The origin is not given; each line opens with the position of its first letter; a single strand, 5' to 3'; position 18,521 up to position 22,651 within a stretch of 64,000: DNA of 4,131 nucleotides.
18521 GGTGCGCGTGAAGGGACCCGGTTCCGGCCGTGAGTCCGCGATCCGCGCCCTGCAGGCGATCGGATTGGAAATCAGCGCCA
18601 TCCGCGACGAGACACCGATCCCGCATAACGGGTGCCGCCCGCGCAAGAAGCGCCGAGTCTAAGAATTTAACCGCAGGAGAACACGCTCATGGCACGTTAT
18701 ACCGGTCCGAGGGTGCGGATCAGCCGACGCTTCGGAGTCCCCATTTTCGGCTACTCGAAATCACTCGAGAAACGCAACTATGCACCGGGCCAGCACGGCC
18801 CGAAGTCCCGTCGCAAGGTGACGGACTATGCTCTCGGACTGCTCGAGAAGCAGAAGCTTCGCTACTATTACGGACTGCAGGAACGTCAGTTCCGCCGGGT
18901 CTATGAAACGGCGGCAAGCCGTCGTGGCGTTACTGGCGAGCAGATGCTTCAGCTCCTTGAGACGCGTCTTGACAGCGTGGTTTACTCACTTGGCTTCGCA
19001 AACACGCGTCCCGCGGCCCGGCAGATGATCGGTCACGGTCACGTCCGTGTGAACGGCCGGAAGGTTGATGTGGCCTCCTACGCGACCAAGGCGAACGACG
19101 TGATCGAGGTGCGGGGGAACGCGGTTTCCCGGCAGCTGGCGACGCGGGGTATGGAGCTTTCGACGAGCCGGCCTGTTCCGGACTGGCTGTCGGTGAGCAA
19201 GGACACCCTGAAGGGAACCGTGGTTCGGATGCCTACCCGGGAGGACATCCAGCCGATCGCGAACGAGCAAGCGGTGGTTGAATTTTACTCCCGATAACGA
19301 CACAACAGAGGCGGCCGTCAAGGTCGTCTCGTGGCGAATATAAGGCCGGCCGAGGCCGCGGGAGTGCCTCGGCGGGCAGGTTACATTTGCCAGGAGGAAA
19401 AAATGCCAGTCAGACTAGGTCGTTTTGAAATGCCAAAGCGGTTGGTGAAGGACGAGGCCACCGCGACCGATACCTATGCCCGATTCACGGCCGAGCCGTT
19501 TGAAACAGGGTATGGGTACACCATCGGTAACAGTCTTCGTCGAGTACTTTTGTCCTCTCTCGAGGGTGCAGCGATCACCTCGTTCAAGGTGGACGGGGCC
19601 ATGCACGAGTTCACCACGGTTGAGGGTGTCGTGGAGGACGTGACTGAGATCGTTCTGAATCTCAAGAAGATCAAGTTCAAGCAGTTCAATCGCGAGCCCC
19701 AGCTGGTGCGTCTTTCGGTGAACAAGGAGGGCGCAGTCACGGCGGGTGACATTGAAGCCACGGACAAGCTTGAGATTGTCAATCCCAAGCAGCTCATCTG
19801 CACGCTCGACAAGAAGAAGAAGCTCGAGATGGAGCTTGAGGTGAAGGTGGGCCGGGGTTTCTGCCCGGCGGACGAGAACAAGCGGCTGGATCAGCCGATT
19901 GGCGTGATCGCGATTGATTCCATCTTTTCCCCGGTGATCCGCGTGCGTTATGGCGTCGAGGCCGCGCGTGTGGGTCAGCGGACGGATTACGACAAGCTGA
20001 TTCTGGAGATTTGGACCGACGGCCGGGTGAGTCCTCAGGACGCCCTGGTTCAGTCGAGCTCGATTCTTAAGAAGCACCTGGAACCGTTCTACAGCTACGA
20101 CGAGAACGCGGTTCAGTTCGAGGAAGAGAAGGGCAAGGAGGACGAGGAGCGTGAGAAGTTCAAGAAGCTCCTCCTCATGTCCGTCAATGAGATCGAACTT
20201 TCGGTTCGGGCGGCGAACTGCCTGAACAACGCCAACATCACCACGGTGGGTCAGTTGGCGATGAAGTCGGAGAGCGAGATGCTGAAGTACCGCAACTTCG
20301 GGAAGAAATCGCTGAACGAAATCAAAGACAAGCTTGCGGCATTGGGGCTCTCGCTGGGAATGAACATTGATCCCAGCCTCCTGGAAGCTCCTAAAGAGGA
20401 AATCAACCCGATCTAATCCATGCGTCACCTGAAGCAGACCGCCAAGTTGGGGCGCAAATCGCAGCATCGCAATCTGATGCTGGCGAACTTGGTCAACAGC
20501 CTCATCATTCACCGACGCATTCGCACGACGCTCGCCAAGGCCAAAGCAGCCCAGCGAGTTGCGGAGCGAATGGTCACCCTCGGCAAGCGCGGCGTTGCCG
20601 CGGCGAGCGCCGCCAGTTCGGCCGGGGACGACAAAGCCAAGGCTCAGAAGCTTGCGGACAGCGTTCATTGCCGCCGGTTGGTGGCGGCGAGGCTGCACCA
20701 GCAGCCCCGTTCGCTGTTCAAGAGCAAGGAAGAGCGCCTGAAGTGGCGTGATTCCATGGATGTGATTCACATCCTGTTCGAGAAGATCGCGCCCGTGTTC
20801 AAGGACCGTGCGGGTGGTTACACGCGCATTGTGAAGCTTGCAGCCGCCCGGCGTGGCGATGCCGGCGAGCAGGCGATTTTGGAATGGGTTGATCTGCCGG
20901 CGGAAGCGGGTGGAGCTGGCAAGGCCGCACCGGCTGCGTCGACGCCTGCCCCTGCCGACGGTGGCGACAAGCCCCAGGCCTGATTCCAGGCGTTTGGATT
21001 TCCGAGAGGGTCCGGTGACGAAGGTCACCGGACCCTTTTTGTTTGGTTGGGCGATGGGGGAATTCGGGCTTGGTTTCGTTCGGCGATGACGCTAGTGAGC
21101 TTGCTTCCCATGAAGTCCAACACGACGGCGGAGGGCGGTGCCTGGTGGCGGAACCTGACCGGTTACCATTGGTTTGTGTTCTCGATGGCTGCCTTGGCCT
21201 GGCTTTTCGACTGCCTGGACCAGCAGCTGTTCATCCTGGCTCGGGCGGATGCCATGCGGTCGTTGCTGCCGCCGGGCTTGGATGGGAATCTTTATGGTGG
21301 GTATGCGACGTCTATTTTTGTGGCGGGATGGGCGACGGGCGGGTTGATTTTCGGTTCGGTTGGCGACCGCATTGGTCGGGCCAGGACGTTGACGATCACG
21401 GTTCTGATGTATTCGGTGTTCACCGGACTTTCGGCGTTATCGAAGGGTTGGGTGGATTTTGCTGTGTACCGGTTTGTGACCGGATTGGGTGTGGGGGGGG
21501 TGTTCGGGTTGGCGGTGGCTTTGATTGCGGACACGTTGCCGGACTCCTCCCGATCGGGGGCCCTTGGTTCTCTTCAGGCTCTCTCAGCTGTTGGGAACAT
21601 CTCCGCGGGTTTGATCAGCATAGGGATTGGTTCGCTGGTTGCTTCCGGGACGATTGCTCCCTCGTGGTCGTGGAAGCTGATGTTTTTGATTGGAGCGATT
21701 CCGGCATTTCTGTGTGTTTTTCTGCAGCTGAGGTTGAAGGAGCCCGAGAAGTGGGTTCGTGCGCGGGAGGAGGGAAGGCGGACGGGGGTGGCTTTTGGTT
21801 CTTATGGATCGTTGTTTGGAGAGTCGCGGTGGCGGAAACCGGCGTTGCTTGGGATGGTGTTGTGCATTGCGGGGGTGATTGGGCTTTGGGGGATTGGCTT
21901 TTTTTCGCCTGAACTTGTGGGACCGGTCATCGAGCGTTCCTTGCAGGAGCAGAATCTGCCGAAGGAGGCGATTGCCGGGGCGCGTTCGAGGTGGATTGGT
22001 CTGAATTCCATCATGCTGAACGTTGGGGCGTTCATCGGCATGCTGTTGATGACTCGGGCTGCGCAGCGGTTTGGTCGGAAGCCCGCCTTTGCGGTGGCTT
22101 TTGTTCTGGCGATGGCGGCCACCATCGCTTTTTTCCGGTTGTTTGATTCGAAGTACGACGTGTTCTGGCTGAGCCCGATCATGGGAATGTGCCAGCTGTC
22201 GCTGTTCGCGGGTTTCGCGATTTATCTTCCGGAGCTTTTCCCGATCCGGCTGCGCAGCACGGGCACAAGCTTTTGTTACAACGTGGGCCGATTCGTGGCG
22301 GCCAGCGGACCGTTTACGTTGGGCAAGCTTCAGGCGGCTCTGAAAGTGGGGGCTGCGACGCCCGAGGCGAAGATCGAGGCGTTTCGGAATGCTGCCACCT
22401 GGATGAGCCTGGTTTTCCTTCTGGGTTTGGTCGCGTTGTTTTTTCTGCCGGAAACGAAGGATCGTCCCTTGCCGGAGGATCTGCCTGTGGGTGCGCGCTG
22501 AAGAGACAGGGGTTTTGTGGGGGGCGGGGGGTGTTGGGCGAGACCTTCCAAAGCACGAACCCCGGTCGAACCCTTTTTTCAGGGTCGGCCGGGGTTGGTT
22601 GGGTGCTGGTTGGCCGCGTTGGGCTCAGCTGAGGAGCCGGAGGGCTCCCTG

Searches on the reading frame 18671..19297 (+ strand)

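Call 60: search_protein_families(library=pfam, proteins=[window:18671-19297:+], max_evalue=0.001)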
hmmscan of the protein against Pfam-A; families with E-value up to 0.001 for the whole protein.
window:18671-19297:+ (208 aa): 2 families
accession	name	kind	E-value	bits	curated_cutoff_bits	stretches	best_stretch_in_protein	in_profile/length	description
PF00163.24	Ribosomal_S4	-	5e-27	94.9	23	1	9-97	1-95/95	Ribosomal protein S4/S9 N-terminal domain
PF01479.30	S4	-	1.3e-16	60.4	22.8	1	99-145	2-48/48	S4 domain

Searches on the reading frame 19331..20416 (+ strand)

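Call 60: search_protein_families(library=pfam, proteins=[window:19331-20416:+], max_evalue=0.001)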
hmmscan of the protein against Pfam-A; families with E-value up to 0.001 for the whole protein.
window:19331-20416:+ (361 aa): 3 families
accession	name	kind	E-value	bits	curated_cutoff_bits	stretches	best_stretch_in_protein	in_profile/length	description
PF01000.31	RNA_pol_A_bac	-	5.4e-33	114.2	33.9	1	87-200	3-119/119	RNA polymerase Rpb3/RpoA insert domain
PF03118.21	RNA_pol_A_CTD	-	9.8e-25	86.5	23.8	1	272-336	2-66/67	Bacterial RNA polymerase, alpha chain C terminal domain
PF01193.29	RNA_pol_L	-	3.7e-23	81.5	24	1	55-250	1-74/74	RNA polymerase Rpb3/Rpb11 dimerisation domain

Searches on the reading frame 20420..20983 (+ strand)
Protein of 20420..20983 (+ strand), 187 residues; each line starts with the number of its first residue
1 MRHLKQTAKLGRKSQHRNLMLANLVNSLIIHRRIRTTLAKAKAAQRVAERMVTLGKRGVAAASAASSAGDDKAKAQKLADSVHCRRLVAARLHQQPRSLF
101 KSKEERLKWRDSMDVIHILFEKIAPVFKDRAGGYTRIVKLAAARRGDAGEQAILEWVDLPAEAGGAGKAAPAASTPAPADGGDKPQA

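Call 60: search_protein_families(library=pfam, proteins=[window:20420-20983:+], max_evalue=0.001)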
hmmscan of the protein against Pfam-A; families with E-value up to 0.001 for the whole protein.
window:20420-20983:+ (187 aa): 1 family
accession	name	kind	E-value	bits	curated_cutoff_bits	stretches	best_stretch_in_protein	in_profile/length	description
PF01196.24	Ribosomal_L17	-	2.2e-28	99.4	27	1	20-157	1-97/97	Ribosomal protein L17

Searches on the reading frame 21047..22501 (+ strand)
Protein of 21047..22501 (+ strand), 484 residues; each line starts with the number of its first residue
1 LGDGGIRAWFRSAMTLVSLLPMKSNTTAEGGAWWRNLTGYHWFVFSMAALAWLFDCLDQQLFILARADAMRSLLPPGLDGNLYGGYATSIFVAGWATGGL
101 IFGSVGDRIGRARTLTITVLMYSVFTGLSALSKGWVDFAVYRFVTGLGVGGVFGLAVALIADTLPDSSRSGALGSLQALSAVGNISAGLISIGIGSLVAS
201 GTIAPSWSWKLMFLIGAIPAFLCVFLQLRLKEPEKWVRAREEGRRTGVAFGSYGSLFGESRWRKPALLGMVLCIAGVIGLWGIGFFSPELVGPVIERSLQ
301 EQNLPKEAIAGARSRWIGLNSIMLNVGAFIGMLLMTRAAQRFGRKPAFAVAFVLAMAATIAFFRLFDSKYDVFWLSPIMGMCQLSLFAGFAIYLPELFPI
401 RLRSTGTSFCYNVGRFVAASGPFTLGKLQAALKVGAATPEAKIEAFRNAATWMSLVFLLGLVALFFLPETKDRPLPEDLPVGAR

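Call 6: search_protein_families(library=pfam, proteins=[window:21047-22501:+], max_evalue=0.001)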
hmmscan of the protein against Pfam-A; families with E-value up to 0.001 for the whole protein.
window:21047-22501:+ (484 aa): 3 families
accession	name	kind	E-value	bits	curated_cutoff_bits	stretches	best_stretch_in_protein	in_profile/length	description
PF00083.30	Sugar_tr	-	3.2e-28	99.3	22.3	3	81-240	45-201/452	Sugar (and other) transporter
PF07690.21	MFS_1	-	3.4e-28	99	33.4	2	84-422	34-347/347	Major Facilitator Superfamily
PF13347.12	MFS_2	-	9.4e-05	21.6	27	0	314-376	258-321/427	MFS/sugar transport protein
